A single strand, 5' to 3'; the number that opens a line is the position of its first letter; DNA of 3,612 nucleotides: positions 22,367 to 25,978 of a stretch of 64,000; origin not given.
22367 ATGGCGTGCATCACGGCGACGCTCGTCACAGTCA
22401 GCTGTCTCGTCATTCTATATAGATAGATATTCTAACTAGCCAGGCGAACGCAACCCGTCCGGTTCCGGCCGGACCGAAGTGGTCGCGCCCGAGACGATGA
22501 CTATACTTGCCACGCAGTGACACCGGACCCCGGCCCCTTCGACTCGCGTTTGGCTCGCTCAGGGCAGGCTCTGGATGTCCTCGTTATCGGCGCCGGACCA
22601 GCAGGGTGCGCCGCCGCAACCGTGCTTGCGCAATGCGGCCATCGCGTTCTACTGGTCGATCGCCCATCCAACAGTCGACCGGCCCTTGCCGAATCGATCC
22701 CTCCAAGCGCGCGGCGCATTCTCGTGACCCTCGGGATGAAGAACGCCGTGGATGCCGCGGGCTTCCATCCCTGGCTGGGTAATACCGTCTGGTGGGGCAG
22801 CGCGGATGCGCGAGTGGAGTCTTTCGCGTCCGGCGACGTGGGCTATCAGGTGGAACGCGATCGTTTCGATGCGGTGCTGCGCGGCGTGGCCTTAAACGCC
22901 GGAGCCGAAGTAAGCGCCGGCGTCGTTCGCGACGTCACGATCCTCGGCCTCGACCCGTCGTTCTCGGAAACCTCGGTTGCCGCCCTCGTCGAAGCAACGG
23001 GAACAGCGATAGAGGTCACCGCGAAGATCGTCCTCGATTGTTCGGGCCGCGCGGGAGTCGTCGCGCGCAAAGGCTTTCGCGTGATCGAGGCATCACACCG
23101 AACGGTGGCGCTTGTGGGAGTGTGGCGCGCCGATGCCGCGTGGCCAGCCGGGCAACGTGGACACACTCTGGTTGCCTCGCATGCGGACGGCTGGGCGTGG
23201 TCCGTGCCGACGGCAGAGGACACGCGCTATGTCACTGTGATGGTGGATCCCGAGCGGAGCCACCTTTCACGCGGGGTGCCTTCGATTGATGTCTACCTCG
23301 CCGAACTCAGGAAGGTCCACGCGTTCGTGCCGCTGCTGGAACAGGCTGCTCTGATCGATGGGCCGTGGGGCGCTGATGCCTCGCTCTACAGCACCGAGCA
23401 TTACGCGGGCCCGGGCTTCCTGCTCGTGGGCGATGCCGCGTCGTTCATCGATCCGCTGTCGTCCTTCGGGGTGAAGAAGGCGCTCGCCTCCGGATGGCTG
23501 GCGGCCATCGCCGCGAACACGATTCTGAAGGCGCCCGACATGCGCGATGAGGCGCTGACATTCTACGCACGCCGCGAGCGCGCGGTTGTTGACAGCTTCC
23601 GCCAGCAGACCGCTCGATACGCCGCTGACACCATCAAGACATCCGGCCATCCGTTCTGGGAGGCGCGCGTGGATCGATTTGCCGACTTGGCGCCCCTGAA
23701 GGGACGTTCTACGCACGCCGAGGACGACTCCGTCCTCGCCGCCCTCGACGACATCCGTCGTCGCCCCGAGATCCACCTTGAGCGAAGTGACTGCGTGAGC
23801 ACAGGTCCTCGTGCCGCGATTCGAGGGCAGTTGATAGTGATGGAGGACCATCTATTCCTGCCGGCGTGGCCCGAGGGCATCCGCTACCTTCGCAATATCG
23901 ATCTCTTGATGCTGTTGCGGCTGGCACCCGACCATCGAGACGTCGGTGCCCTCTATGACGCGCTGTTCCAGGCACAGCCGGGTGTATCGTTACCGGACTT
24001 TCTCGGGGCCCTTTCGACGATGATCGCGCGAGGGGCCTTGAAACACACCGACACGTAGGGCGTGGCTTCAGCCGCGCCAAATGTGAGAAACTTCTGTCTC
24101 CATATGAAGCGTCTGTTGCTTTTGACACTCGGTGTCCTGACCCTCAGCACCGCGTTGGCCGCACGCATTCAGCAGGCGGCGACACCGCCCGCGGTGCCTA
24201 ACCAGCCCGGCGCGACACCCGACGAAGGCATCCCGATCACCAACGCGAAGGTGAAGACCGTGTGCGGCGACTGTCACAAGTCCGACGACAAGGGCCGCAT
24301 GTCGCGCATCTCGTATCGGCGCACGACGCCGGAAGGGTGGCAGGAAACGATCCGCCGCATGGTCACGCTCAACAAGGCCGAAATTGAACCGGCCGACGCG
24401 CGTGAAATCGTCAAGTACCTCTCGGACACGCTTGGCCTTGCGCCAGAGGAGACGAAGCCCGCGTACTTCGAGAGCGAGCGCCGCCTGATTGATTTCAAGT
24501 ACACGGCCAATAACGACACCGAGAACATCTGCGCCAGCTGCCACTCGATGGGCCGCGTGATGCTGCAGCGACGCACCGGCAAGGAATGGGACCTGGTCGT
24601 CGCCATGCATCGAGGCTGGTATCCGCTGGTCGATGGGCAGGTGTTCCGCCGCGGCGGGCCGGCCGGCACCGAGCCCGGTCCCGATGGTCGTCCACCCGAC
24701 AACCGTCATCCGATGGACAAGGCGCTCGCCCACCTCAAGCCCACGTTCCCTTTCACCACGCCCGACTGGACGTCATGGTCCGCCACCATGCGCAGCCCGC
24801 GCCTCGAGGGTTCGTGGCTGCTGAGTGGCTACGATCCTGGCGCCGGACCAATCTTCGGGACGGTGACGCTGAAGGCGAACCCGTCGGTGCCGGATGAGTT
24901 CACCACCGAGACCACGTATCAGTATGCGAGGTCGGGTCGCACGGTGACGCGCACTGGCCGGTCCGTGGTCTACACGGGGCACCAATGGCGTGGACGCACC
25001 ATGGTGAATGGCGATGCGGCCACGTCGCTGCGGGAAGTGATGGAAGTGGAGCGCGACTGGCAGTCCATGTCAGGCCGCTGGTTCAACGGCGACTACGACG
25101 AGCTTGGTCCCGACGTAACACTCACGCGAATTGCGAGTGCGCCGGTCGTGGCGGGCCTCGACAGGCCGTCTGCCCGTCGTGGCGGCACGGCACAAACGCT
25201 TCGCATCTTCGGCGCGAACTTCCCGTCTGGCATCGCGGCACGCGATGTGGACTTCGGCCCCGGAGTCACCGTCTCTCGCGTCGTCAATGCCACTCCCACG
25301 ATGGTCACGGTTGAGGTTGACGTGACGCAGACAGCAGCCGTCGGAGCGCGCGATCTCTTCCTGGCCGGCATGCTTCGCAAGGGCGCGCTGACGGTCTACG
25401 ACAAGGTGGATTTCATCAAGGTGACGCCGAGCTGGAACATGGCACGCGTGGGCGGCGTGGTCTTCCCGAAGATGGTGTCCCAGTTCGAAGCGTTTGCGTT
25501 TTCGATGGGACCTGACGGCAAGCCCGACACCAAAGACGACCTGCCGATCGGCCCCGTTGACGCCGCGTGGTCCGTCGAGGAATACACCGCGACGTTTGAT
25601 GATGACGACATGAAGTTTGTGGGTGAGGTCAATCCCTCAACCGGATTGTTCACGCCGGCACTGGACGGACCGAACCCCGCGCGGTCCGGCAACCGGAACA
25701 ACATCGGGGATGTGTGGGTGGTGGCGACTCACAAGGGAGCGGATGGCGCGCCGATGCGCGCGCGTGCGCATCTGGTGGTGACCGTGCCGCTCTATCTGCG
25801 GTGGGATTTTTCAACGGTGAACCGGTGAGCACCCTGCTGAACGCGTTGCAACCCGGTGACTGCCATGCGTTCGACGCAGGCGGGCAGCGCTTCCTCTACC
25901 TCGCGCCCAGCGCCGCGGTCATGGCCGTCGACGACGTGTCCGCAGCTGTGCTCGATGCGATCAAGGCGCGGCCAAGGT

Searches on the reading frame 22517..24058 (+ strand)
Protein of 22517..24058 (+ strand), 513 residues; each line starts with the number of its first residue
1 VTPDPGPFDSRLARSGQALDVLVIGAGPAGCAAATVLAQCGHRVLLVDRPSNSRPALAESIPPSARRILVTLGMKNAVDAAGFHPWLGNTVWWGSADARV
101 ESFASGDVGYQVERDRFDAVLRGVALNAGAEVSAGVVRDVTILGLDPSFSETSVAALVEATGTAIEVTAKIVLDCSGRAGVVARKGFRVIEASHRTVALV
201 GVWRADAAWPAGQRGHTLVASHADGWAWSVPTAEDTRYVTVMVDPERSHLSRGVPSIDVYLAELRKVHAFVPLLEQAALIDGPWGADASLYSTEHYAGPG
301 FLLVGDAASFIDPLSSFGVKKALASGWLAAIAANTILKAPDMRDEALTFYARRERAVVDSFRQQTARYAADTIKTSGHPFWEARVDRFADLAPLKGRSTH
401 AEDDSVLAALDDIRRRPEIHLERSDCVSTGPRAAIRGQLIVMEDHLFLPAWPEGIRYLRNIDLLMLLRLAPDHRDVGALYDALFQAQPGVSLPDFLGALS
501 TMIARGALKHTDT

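Call 32: search_protein_families(library=pfam, proteins=[window:22517-24058:+])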
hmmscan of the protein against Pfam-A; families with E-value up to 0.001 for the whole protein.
window:22517-24058:+ (513 aa): 11 families
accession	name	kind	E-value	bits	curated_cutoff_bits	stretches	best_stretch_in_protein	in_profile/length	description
PF04820.20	Trp_halogenase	-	7.2e-17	61.8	21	1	108-383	151-399/458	Tryptophan halogenase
PF01494.25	FAD_binding_3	-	5.4e-15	55.9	22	1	19-319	2-304/349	FAD binding domain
PF12831.13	FAD_oxidored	-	2.5e-08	34.1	27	1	20-49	1-30/416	FAD dependent oxidoreductase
PF00890.30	FAD_binding_2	-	4.5e-07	29.9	20.4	1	20-54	1-35/414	FAD binding domain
PF07992.20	Pyr_redox_2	-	5.3e-07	29.8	26.1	1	20-62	2-47/291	Pyridine nucleotide-disulphide oxidoreductase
PF01134.28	GIDA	-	6.7e-06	25.8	22.1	1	20-47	1-28/391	Glucose inhibited division protein A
PF01266.30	DAO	-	4.4e-05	23.6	27.9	1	20-49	1-30/353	FAD dependent oxidoreductase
PF13450.12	NAD_binding_8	-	4.6e-05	24.1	21.9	1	23-49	1-27/68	NAD(P)-binding Rossmann-like domain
PF00070.33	Pyr_redox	-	0.00019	22.3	22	1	21-64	2-45/82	Pyridine nucleotide-disulphide oxidoreductase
PF03486.20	HI0933_like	-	0.00019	21.4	50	1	20-50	2-32/244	HI0933-like protein Rossmann domain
PF05834.18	Lycopene_cycl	-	0.00096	18.8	23.4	1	20-177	1-140/380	Lycopene cyclase protein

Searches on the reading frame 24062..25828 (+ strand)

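Call 32: search_protein_families(library=pfam, proteins=[window:24062-25828:+])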
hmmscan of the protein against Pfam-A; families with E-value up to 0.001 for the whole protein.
window:24062-25828:+ (588 aa): 5 families
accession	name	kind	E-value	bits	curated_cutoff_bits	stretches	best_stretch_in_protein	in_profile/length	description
PF09100.16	Qn_am_d_aIV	-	3.3e-40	137.4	25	1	452-582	1-129/133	Quinohemoprotein amine dehydrogenase, alpha subunit domain IV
PF09098.15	Dehyd-heme_bind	-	1.2e-35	123.1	25.2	1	64-195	7-138/167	Quinohemoprotein amine dehydrogenase A, alpha subunit, haem binding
PF14930.12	Qn_am_d_aII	-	7.4e-24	84.5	27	1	247-356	3-106/107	Quinohemoprotein amine dehydrogenase, alpha subunit domain II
PF09099.16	Qn_am_d_aIII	-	5.8e-12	46.2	22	1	369-447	9-82/82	Quinohemoprotein amine dehydrogenase, alpha subunit domain III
PF13442.11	Cytochrome_CBB3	-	5.5e-05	23.9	27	0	65-120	11-68/68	Cytochrome C oxidase, cbb3-type, subunit III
